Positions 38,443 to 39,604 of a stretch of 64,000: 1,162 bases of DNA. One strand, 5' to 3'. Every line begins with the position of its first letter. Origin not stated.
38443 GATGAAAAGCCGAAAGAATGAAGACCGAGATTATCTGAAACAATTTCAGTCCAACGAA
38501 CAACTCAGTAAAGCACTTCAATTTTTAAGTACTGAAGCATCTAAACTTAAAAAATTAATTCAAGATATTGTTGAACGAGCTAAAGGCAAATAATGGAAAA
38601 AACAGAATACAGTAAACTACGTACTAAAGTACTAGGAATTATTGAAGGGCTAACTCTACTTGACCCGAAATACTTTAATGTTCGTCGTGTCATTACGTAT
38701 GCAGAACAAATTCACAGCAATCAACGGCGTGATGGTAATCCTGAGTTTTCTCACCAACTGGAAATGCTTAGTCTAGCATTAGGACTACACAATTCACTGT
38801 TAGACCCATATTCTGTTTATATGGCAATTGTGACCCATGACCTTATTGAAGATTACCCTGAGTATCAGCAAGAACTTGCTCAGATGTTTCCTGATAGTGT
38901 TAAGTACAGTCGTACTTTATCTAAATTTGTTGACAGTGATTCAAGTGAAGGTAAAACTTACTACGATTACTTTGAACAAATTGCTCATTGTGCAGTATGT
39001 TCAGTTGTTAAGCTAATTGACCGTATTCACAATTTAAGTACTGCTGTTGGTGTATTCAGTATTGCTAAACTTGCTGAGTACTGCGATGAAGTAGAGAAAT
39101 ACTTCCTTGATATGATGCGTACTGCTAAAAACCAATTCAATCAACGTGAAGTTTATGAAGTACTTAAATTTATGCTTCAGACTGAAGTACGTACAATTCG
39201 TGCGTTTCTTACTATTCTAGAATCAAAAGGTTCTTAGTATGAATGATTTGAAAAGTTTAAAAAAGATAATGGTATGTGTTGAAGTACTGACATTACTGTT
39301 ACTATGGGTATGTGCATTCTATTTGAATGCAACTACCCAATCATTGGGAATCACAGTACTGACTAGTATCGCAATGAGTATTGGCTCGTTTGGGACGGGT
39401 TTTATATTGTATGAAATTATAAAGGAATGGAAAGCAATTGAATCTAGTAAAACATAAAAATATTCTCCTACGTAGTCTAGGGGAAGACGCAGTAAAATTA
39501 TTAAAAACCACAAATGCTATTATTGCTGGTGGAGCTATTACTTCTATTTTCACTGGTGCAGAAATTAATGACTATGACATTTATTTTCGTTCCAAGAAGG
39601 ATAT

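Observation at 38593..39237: Phage-encoded small alarmone hydrolase (SpoT/Mesh1 HD domain)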

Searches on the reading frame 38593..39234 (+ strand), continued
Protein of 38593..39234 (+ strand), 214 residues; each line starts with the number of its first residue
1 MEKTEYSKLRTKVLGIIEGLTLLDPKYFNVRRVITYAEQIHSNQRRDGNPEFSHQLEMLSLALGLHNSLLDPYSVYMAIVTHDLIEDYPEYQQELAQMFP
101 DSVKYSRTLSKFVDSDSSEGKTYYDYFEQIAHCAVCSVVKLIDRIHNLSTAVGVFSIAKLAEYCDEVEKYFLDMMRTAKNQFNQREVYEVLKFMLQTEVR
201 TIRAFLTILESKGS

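Call 58: search_protein_representatives(alignment_id=A1)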
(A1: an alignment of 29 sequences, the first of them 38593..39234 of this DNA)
Query: 29 sequences, 210 profile positions. Proteins with E-value up to 0.001 (for the whole library): 10922; up to 1e-10: 1460; up to 1e-30: 315. The best 150 are listed.
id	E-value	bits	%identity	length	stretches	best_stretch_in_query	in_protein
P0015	2.2e-93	327.9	-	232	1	1-208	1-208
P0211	7.7e-83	293.4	-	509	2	18-200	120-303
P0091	1.1e-79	283.1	-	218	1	1-207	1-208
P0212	1.1e-71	257.0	-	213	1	1-206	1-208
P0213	1.6e-69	249.9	-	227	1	1-205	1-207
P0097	3.2e-69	248.9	-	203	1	1-199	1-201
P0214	2.1e-66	239.7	-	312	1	1-208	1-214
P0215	6.1e-65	234.9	-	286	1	1-205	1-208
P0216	1.4e-63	230.5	-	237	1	6-204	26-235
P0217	6.9e-63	228.2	-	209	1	1-198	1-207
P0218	2.2e-61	223.3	-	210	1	5-204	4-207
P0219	3.8e-61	222.6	-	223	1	1-201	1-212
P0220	4.0e-61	222.5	-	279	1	1-204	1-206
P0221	5.4e-61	222.1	-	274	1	1-207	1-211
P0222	8.6e-61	221.4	-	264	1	4-202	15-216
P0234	8.6e-55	201.8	-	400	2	27-180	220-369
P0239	1.9e-52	194.1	-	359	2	4-204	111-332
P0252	7.2e-49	182.4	-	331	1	21-207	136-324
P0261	1.3e-47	178.3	-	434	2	5-205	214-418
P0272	5.5e-46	173.0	-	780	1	15-207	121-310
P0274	1.0e-45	172.2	-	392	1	5-204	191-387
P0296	5.6e-44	166.5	-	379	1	22-202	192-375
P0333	1.5e-41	158.5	-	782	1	24-206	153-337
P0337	2.6e-41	157.7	-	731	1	12-204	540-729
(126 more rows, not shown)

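Call 60: search_protein_families(library=pfam, proteins=[P0211, P0234, P0239, P0252, P0261, P0272, P0274, P0333, P0337, P0296], max_evalue=0.001)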
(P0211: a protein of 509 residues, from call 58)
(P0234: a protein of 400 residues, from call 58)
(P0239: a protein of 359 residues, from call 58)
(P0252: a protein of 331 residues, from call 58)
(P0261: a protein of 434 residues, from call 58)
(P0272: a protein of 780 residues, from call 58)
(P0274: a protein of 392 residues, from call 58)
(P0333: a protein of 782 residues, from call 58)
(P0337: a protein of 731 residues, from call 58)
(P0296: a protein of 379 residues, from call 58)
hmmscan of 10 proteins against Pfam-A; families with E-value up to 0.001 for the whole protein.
P0211 (509 aa): 2 families
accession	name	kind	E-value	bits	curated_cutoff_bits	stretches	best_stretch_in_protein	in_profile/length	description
PF13328.12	HD_4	-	1.7e-26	93.2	27.2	2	334-465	1-140/156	HD domain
PF01966.28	HD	-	1.7e-08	35.2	22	1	154-208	2-60/116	HD domain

P0234 (400 aa): 3 families
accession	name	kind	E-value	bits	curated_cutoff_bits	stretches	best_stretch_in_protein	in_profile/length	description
PF13328.12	HD_4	-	1.7e-35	122.5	27.2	2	226-352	1-142/156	HD domain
PF01966.28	HD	-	2.6e-08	34.6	22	1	245-333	1-115/116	HD domain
PF17282.7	DUF5347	-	5.4e-05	23.8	25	0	292-336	49-93/101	Family of unknown function (DUF5347)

P0239 (359 aa): 1 family
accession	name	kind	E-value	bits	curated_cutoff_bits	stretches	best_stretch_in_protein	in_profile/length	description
PF13328.12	HD_4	-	6.3e-06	26.4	27.2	1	140-241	1-79/156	HD domain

P0252 (331 aa): 2 families
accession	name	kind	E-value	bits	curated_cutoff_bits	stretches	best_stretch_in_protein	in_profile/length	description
PF13328.12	HD_4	-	9e-15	55.2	27.2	1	148-286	1-148/156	HD domain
PF01966.28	HD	-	9.8e-06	26.3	22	1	168-260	2-115/116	HD domain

P0261 (434 aa): 1 family
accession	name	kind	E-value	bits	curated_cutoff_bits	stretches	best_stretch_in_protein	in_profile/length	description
PF13328.12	HD_4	-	5.3e-09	36.4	27.2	1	242-316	1-70/156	HD domain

P0272 (780 aa): 2 families
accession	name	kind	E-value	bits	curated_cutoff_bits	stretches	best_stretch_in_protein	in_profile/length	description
PF13328.12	HD_4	-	3.2e-15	56.6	27.2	1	134-273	1-149/156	HD domain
PF01966.28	HD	-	0.00023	21.9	22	1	155-245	3-114/116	HD domain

P0274 (392 aa): 2 families
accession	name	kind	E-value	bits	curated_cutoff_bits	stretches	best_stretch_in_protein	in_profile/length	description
PF13328.12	HD_4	-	3.2e-13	50.1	27.2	1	214-289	1-72/156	HD domain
PF01966.28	HD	-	0.00023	21.9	22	1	234-324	2-113/116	HD domain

P0333 (782 aa): 2 families
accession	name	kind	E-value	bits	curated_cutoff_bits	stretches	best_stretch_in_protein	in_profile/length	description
PF01066.26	CDP-OH_P_transf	-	7.6e-15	56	22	1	359-519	2-150/152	CDP-alcohol phosphatidyltransferase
PF13328.12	HD_4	-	3e-13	50.2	27.2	1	162-295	1-143/156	HD domain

P0337 (731 aa): 3 families
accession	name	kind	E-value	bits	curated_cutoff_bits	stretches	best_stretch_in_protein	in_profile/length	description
PF13328.12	HD_4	-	1.5e-15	57.7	27.2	1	556-695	1-149/156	HD domain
PF05014.21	Nuc_deoxyrib_tr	-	6.5e-07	29.9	28.8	1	400-465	38-100/117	Nucleoside 2-deoxyribosyltransferase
PF08238.18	Sel1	-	5.6e-06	27.2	30.7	1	186-220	1-35/36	Sel1 repeat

P0296 (379 aa): 2 families
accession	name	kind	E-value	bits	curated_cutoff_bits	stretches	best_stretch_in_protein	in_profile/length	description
PF13328.12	HD_4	-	6.9e-13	49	27.2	1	203-341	1-147/156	HD domain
PF01966.28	HD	-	0.00079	20.1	22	0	223-316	2-115/116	HD domain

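Call 72: find_encoding_contigs(protein=P0088, flank=6000, max_places=1)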
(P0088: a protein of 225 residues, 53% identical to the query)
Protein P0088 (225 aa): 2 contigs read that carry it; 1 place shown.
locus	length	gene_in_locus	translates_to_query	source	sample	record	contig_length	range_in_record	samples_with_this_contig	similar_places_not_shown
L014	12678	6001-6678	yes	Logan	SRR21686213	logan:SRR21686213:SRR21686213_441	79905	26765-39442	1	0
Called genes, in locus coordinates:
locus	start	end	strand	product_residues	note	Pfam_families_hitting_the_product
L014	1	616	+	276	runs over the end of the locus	-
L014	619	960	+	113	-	-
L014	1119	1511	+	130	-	-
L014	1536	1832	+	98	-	-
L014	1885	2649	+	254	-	-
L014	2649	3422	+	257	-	-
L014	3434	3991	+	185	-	-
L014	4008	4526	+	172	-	PF05869:Dam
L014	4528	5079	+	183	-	PF01467:CTP_transf_like (weak)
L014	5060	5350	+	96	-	-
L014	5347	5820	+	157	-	-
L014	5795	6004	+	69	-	-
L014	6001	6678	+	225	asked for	-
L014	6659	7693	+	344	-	PF26128:Gad2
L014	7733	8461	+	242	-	-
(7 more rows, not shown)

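Call 73: find_encoding_contigs(protein=P0085, flank=6000, max_places=1)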
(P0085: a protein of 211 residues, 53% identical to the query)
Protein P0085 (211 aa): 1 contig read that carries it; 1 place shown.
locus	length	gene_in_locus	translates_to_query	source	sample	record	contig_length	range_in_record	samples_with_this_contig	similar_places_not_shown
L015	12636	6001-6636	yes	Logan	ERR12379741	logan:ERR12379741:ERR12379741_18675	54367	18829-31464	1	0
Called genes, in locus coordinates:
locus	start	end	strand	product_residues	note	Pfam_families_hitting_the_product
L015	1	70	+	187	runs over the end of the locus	-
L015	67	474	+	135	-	-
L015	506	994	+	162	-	-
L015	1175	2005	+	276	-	-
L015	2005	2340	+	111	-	-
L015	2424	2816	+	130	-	-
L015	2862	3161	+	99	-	-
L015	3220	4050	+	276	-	-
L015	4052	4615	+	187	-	-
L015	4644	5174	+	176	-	PF05869:Dam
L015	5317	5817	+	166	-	-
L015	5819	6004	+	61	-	-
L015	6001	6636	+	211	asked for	-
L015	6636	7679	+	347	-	PF26128:Gad2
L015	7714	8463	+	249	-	-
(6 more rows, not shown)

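Call 74: find_encoding_contigs(protein=P0040, flank=6000, max_places=1)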
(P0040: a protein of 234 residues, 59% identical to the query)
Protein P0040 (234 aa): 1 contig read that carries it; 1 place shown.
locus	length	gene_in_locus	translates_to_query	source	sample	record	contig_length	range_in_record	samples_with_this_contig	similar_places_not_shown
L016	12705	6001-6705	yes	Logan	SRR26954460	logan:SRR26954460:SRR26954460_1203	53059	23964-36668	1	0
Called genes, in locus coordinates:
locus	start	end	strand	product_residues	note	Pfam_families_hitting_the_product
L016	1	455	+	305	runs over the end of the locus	-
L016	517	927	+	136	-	-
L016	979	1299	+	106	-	-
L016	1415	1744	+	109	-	-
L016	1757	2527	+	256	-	-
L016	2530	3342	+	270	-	-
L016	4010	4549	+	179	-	-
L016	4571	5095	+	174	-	PF05869:Dam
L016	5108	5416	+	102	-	-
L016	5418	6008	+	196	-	-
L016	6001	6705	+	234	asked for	PF13328:HD_4 (faint)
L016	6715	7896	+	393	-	PF26128:Gad2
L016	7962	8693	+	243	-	-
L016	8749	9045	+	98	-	-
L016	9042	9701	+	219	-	-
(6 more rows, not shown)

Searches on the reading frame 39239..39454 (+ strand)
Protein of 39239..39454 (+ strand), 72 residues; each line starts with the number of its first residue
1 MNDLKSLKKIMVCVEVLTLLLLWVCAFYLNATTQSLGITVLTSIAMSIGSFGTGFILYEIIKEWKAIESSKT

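Call 11: search_protein_families(library=pfam, proteins=[window:39239-39454:+], max_evalue=0.1)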
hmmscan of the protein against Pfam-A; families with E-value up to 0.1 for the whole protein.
window:39239-39454:+ (72 aa): 0 families

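Call 35: search_protein_families(library=phrogs, proteins=[window:39239-39454:+], max_evalue=0.01)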
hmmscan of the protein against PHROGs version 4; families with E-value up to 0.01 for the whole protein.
window:39239-39454:+ (72 aa): 1 family
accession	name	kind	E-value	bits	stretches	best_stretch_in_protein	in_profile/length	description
phrog_28070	-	unknown function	8.1e-46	155.2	1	1-72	1-72/72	-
